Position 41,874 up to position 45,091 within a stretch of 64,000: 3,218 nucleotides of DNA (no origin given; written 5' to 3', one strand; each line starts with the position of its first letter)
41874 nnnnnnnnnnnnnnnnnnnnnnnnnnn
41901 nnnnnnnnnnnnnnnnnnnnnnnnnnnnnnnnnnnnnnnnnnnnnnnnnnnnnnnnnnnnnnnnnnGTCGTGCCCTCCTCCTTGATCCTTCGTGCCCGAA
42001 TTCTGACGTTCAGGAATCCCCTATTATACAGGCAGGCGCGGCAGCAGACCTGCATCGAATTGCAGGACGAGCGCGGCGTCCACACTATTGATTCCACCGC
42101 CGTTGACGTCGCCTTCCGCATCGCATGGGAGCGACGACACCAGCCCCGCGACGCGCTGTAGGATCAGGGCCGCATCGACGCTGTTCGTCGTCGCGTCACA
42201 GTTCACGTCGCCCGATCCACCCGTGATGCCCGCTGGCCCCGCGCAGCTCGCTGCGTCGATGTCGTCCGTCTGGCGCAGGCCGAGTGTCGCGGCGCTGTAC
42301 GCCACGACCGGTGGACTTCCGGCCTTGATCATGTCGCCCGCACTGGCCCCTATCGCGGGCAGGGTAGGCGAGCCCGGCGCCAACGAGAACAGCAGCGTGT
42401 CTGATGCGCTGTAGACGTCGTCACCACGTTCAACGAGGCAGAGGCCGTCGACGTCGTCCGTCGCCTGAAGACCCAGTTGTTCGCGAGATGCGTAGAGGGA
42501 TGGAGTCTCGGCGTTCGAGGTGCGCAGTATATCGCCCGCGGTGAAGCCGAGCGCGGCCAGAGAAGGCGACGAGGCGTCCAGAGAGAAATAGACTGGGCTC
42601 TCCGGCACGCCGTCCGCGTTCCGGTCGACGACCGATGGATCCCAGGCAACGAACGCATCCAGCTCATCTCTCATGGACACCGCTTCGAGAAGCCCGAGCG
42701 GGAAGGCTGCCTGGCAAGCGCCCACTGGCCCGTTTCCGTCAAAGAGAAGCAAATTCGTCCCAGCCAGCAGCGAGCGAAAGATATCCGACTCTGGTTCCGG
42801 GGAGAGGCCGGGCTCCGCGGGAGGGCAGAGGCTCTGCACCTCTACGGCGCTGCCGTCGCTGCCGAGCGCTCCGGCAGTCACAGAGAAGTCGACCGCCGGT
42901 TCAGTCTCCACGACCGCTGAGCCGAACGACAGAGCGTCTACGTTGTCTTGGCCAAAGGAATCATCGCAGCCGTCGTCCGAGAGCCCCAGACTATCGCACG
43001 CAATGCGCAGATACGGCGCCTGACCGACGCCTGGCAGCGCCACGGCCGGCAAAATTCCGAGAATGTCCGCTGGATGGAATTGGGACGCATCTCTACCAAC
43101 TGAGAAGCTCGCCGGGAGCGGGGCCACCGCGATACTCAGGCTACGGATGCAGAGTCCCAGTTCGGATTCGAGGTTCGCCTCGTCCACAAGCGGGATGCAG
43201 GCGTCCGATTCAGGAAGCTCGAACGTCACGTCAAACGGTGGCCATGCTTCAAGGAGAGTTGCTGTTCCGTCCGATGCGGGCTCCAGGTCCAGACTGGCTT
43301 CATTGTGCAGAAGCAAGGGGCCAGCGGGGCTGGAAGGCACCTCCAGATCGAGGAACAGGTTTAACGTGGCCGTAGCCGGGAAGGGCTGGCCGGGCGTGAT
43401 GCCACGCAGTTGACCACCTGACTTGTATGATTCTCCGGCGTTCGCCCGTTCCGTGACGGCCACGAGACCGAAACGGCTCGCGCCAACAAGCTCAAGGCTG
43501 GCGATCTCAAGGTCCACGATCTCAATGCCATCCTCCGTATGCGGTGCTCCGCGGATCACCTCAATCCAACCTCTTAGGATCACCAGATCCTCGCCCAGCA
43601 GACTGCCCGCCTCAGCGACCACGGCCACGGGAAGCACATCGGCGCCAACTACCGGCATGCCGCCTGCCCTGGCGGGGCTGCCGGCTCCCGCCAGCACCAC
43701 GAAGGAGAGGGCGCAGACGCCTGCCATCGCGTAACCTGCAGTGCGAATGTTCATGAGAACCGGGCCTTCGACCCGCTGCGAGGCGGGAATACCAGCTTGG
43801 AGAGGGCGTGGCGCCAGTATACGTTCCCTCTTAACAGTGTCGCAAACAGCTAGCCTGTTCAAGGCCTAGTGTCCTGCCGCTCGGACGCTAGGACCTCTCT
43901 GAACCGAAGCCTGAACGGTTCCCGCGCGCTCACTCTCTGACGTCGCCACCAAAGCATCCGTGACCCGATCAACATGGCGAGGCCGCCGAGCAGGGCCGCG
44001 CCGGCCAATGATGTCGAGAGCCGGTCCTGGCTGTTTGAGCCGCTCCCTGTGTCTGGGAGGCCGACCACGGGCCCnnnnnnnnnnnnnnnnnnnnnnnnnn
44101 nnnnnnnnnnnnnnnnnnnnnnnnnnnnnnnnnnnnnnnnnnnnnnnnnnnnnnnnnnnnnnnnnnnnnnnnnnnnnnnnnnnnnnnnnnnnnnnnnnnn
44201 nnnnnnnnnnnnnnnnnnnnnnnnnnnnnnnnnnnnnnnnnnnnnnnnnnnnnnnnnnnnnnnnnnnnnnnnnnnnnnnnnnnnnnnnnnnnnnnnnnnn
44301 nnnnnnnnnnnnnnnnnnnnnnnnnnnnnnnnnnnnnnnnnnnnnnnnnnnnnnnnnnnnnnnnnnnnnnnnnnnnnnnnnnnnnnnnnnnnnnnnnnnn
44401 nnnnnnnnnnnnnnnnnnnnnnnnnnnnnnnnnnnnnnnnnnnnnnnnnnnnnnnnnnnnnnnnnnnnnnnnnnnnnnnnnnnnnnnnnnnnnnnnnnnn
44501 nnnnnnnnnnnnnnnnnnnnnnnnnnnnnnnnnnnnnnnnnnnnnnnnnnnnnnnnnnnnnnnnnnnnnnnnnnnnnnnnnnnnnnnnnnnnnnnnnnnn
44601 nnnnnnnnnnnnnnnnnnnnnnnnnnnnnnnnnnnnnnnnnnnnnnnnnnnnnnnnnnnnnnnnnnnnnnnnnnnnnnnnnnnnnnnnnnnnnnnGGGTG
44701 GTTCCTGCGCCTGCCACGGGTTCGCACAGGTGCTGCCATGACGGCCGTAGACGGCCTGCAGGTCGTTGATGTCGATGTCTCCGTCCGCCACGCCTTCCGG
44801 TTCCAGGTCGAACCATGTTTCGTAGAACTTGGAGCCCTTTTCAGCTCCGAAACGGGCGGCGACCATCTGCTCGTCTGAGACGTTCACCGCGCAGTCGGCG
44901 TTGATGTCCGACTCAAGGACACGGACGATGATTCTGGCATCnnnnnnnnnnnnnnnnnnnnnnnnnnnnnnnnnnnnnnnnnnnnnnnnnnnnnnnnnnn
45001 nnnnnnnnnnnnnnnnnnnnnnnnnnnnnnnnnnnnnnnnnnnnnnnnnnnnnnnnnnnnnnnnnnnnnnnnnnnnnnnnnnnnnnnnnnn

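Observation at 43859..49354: Scaffoldin architecture: 7+1 cohesins, an internal dockerin, a long PT stalk and an LPDTG anchor with an extended cytoplasmic tail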

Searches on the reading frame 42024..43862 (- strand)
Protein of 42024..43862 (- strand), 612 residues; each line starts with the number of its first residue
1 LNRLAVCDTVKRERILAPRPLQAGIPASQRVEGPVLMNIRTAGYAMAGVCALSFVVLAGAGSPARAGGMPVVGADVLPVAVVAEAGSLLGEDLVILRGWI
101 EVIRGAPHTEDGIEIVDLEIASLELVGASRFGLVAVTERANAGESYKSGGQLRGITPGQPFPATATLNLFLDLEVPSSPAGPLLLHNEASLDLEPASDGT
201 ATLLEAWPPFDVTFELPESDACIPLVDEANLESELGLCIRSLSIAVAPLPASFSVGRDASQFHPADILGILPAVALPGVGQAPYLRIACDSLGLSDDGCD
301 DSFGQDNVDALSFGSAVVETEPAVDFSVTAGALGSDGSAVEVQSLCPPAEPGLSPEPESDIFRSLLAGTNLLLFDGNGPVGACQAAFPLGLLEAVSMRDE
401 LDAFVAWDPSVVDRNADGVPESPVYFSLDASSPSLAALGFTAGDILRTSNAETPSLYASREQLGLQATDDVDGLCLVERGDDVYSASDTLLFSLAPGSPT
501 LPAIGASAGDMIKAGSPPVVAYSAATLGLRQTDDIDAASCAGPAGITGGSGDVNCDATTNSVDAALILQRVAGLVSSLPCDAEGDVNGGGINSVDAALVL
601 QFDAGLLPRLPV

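Call 9: search_protein_families(library=pfam, proteins=[window:42024-43862:-], max_evalue=0.01)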
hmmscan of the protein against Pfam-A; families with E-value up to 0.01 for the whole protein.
window:42024-43862:- (612 aa): 1 family
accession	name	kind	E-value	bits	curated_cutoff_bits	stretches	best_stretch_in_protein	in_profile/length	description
PF00404.24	Dockerin_1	-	0.00043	20.9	22.9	1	551-599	2-52/57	Dockerin type I domain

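Call 16: search_protein_families(library=ncbifam, proteins=[window:42024-43862:-], max_evalue=1)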
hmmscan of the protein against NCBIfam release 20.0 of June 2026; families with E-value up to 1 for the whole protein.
window:42024-43862:- (612 aa): 1 family
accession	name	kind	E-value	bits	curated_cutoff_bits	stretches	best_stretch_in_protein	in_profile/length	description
NF049990.1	CellobisidaseCelK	equivalog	0.027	12.6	1700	1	524-602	803-881/889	cellulose 1,4-beta-cellobiosidase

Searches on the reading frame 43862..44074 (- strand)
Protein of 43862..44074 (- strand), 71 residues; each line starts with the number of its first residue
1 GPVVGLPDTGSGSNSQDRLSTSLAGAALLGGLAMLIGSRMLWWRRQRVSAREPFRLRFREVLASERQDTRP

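Call 7: search_protein_families(library=pfam, proteins=[window:43862-44074:-], max_evalue=10)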
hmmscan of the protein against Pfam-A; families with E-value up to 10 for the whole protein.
seq(71 aa): 1 family
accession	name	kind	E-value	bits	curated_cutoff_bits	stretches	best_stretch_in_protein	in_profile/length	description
PF00746.26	Gram_pos_anchor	-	0.26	11.7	20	1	6-39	9-38/43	LPXTG cell wall anchor motif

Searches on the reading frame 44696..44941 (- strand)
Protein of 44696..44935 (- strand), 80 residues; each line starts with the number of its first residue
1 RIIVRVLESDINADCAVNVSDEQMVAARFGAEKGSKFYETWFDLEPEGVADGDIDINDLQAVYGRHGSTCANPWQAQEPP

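Call 7: search_protein_families(library=pfam, proteins=[window:44696-44935:-], max_evalue=10)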
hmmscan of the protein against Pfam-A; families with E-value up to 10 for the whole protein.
seq(80 aa): 0 families

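Call 43: find_homologous_proteins(query=A2, max_evalue=0.001)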
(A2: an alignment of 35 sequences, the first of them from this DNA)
Query A2 (35 sequences) (82 aa, profile of the alignment): 48 proteins with E <= 0.001 among 384 candidates.
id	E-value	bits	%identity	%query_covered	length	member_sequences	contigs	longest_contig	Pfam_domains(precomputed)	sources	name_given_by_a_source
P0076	2.5e-33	131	55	90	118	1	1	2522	-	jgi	jgi:hypothetical protein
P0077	1.1e-30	123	59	89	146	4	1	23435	-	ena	-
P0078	1.7e-30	122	51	99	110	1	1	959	-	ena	-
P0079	5.5e-30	121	54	99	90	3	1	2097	-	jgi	jgi:hypothetical protein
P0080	1.1e-29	120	54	88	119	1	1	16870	-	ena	-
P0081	2.2e-29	119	54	95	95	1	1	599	-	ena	-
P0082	2.7e-29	119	61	82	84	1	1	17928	-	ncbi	-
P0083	1.0e-28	117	54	95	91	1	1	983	-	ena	-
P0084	1.7e-28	116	53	93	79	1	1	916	-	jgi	jgi:hypothetical protein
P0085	1.7e-28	116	51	99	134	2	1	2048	-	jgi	jgi:hypothetical protein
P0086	2.0e-28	116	51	99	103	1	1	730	-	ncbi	-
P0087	2.4e-28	115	54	99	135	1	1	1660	-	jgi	jgi:hypothetical protein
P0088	7.8e-28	114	52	79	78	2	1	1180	-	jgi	jgi:hypothetical protein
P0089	1.5e-27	113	55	88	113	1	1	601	-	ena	-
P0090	3.7e-27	112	56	96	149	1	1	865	-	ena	-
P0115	1.6e-13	68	45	78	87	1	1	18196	PF00404.25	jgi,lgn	jgi:hypothetical protein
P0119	2.3e-11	61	42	78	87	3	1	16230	PF00404.25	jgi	jgi:hypothetical protein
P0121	4.3e-10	57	41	78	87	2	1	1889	PF00404.25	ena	-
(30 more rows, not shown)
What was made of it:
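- On Dockerin (Pfam PF00404), type II subclass: Three short relatives carry a precomputed PF00404 annotation (call 43).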

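Call 48: search_solved_structures(query=A2, max_evalue=10, show_alignments=3)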
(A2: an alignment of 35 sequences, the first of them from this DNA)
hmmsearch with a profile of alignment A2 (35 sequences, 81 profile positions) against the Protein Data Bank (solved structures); distinct sequences matched with E-value up to 10: 27.
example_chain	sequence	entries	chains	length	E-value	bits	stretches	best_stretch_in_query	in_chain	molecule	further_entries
2y3n_B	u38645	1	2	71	0.00022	24.2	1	7-49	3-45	CELLULOSOMAL FAMILY-48 PROCESSIVE GLYCOSIDE HYDROLASE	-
1daq_A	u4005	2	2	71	0.00079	22.4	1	8-36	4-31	ENDOGLUCANASE SS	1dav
2mte_A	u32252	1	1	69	0.00096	22.1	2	8-36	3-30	Cellulose 1,4-beta-cellobiosidase (reducing end) CelS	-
2b59_B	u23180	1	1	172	0.0012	21.9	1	10-71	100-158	Cellulosomal scaffolding protein A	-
3kcp_A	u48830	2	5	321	0.0031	20.5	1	10-71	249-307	Cellulosomal-scaffolding protein A | Cellulosome anchoring protein cohesin region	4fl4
4fl4_A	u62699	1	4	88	0.014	18.4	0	11-33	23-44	Glycoside hydrolase family 9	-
5g5d_B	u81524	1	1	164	0.025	17.6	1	11-70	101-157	CELLULOSOMAL-SCAFFOLDING PROTEIN A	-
4dh2_B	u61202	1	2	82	0.026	17.6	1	7-31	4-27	Dockerin type 1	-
8ajy_B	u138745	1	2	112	0.032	17.2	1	7-36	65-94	Dockerin from ScaH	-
5k39_B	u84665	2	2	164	0.055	16.5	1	15-64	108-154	Dockerin module from a protein of unknown function | Ig domain protein group 2 domain protein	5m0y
1tcf_A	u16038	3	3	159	0.059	16.4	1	22-70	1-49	TROPONIN C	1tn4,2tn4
1a2x_A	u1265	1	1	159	0.062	16.3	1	22-70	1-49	TROPONIN C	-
7kaa_A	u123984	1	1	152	0.11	15.5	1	21-70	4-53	Troponin C, skeletal muscle,Troponin I, fast skeletal muscle chimera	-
1npq_A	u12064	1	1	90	0.19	14.8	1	21-72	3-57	Troponin C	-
4wi0_B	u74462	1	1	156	0.24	14.4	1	15-68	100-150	Cellulosomal scaffoldin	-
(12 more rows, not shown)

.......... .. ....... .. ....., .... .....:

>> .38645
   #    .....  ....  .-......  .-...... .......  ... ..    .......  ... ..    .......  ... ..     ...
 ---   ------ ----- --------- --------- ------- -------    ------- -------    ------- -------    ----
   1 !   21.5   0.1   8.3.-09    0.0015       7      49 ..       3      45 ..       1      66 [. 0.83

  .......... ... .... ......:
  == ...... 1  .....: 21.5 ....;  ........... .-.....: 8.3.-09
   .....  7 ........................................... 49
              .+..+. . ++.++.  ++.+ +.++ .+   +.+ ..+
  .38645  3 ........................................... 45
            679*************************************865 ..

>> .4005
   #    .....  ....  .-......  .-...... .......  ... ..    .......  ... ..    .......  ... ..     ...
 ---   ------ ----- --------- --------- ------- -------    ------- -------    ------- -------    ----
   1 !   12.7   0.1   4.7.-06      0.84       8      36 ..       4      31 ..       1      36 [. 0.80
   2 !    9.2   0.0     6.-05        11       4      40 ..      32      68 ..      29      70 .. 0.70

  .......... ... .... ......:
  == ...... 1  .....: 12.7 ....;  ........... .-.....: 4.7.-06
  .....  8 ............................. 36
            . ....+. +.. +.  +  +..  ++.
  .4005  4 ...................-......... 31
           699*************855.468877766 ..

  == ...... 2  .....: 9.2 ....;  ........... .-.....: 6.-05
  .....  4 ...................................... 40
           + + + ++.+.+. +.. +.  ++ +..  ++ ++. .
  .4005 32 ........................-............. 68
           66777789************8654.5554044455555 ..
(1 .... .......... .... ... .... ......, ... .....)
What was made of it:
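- On Dockerin (Pfam PF00404), type II subclass: A profile of 35 homologues does hit solved dockerins first, at E 2e-4 to 5e-2 (call 48).
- The dockC profile hits dockerins first in the PDB: 2y3n_B at 2e-4, CelS at 8e-4 and CipA XDocII at 1e-3 (call 48).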

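Call 57: predict_structure(alignment_id=A4)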
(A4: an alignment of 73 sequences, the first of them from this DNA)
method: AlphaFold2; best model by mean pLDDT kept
length: 82 residues; sequences in the alignment: 73
mean_pLDDT: 90.7   pTM: 0.76
mean pLDDT of the five models: 90.7, 89.5, 89.2, 88.0, 70.8
residues with pLDDT >= 90: 57; 70-90: 20; 50-70: 5; < 50: 0
segments of 3 or more residues with pLDDT < 50: none
pLDDT, mean of each block of 10 residues (from residue 1): 80 94 98 97 90 96 95 81 61
secondary structure, 60 per line:
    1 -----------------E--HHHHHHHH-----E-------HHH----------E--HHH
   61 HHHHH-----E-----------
elements in order: H21-28 H58-65
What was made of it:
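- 44705..44914 (-): Type II-like dockerin ('dockC'), aa 1481-1550. Ca-loop 1 is D1483-D1494 and is canonical. Loop 2 is D1516-D1531 and carries a 4-residue insertion. Cys pair C1488/C1543. AF2 pLDDT is 90.7 (call 57).
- On Dockerin (Pfam PF00404), type II subclass: The model shows two helices, at model residues 21-28 and 58-65 (call 57). The model has pLDDT 90.7 (call 57).
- The AF2 model has pLDDT 90.7 (call 57).
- Tried and rejected: The dockerin was modelled well only on its own with a deeper alignment (call 57).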

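Call 60: fold_search(model_id=the predicted structure, library=pdb)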
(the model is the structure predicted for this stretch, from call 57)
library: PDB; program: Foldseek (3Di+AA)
matches with E <= 10: 46; with E <= 0.001: 1
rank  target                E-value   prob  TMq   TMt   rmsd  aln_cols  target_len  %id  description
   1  2b59_B                6.8e-04  1.00  0.69  0.37   1.5        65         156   29  The type II cohesin dockerin complex (released 2005-10-11)
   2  3kcp_A                1.3e-03  1.00  0.68  0.19   1.0        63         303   30  Crystal structure of interacting Clostridium thermocellum multimodular components (released 2010-02-09)
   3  4u3s_B                1.7e-03  1.00  0.62  0.34   1.2        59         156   24  Crystal structure of Coh3ScaB-XDoc_M1ScaA complex: A N-terminal interface mutant of type II Cohesin-X-Dockerin complex (released 2015-07-29)
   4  4fl4_L                2.2e-03  1.00  0.70  0.20   1.5        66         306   29  Scaffoldin conformation and dynamics revealed by a ternary complex from the Clostridium thermocellum cellulosome (released 2012-06-27)
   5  5m0y_B                2.2e-03  1.00  0.63  0.34   1.1        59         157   25  Crystal Structure of the CohScaA-XDocCipB type II complex from Clostridium thermocellum at 1.5Angstrom resolution (released 2017-09-06)
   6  4fl4_C                2.2e-03  1.00  0.70  0.20   2.2        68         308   28  Scaffoldin conformation and dynamics revealed by a ternary complex from the Clostridium thermocellum cellulosome (released 2012-06-27)
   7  4fl4_I                2.2e-03  1.00  0.69  0.19   1.9        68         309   31  Scaffoldin conformation and dynamics revealed by a ternary complex from the Clostridium thermocellum cellulosome (released 2012-06-27)
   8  4wi0_B                4.6e-03  1.00  0.62  0.34   1.5        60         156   23  Crystal structure of Coh3ScaB-XDoc_M2ScaA complex: A C-terminal interface mutant of type II Cohesin-X-Dockerin complex (released 2015-10-07)
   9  5k39_B                8.4e-03  1.00  0.59  0.33   1.2        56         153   27  THE TYPE II COHESIN DOCKERIN COMPLEX FROM CLOSTRIDIUM THERMOCELLUM (released 2017-03-29)
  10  2y3n_B                1.0e-02  1.00  0.64  0.86   2.5        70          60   26  Type II cohesin-dockerin domain from Bacteroides cellolosolvens (released 2012-01-11)
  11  5g5d_B                1.4e-02  1.00  0.68  0.37   1.1        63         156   28  Crystal Structure of the CohScaC2-XDocCipA type II complex from Clostridium thermocellum (released 2017-04-05)
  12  6kgf_D                2.9e-01  0.66  0.46  0.58   4.3        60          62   23  Crystal structure of CaDoc0917(R16D)-CaCohA2 complex at pH 8.2 (released 2020-07-08)
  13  2ozn_B                3.9e-01  0.91  0.54  0.34   1.8        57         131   23  The Cohesin-Dockerin Complex of NagJ and NagH from Clostridium perfringens (released 2008-05-06)
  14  6kge_D                5.2e-01  0.54  0.48  0.61   4.7        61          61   20  Crystal structure of CaDoc0917(R16D)-CaCohA2 complex at pH 5.5 (released 2020-07-08)
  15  4uyp_B                5.2e-01  0.35  0.43  0.48   4.5        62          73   19  High resolution structure of the third cohesin ScaC in complex with the ScaB dockerin with a mutation in the N-termina (released 2015-04-15)
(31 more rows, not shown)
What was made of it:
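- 44705..44914 (-): The top 11 Foldseek hits are type II dockerins (call 60).
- Closest known: CipA. Same: The dockerin model superposes on the CipA type II dockerin at 1.0-1.5 A with 29-30% identity (call 60).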

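Call 69: search_protein_representatives(alignment_id=A2)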
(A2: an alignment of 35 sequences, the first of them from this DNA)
Query: 35 sequences, 81 profile positions. Proteins with E-value up to 0.001 (for the whole library): 1517; up to 1e-10: 463; up to 1e-30: 23. The best 150 are listed.
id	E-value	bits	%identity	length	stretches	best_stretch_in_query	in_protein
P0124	2.4e-61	219.6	-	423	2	1-79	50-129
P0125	2.6e-53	193.8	-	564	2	1-80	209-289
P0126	1.5e-46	172.1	-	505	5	12-67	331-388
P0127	1.1e-38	146.9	-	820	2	2-80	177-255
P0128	1.2e-33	130.9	-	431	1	1-81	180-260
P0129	6.5e-33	128.5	-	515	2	1-79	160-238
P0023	6.6e-33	128.5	-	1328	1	1-81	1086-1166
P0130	1.1e-32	127.8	-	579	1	2-80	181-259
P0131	2.4e-32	126.7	-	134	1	1-80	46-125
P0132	5.8e-32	125.4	-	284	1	2-80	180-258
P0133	6.0e-32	125.4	-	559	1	1-81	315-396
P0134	6.7e-32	125.2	-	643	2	2-80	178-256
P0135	7.1e-32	125.2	-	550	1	1-80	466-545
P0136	1.5e-31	124.1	-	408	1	3-80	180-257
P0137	1.7e-31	124.0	-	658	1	1-81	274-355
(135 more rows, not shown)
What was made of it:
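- The dockC profile matches 1517 representative clusters at E <= 1e-3 (call 69).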
